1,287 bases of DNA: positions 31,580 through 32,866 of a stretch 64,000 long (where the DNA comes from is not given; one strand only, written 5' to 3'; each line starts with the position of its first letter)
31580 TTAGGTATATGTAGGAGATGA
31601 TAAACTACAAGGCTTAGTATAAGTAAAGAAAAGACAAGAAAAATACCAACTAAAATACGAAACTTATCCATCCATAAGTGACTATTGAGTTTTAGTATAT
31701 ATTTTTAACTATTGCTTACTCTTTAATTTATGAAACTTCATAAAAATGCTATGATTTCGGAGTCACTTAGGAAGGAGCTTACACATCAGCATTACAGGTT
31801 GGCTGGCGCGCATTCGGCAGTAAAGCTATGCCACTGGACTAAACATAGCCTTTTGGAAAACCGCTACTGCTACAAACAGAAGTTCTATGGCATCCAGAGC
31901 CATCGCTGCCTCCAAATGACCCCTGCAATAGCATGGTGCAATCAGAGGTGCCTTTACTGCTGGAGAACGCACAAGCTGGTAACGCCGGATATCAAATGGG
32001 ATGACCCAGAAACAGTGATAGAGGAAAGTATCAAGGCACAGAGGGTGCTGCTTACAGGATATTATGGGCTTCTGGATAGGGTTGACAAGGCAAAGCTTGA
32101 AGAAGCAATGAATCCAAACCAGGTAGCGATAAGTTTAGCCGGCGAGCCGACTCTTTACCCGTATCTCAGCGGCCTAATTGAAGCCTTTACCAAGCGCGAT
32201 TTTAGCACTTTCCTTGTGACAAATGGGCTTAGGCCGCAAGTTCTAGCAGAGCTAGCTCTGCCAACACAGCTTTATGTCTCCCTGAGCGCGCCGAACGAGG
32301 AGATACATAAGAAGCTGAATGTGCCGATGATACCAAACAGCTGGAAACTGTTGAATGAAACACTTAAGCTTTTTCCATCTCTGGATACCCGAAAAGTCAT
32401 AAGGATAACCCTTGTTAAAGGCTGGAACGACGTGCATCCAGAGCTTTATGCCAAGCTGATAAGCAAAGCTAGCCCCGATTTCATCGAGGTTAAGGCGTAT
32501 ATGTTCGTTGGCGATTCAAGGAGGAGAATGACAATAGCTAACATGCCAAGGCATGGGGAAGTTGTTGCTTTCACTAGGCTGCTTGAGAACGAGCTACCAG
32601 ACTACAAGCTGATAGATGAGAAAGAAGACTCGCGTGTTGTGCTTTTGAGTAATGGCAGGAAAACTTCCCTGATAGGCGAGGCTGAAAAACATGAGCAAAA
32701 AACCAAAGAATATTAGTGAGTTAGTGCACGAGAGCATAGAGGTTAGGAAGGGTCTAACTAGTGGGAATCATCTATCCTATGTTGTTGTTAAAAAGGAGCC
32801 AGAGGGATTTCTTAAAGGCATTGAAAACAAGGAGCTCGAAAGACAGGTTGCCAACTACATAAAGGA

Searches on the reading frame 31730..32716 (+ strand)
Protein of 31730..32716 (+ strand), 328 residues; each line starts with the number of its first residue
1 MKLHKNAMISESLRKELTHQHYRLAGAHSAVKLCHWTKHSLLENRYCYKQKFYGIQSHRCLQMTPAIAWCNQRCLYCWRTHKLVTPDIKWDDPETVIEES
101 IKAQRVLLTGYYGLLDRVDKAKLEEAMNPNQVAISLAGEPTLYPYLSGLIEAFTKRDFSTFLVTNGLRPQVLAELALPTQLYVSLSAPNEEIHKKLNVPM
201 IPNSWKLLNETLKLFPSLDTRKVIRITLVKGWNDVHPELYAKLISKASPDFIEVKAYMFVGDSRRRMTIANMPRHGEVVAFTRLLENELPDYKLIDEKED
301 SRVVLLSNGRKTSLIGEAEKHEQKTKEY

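Call 46: search_protein_families(library=ncbifam, proteins=[window:31730-32716:+], max_evalue=0.00001)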
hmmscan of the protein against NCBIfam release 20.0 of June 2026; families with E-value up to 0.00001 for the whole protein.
window:31730-32716:+ (328 aa): 3 families
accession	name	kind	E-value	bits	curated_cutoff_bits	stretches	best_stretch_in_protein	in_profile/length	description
TIGR03972.1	rSAM_TYW1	equivalog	1.9e-123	411.3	317.95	1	15-307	3-297/297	4-demethylwyosine synthase TYW1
NF038283.1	viperin_w_prok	equivalog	2.2e-08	33.6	180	1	68-168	10-94/281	viperin family antiviral radical SAM protein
TIGR02495.1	NrdG2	equivalog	7.1e-06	25.5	131.15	0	137-234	70-169/193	anaerobic ribonucleoside-triphosphate reductase activating protein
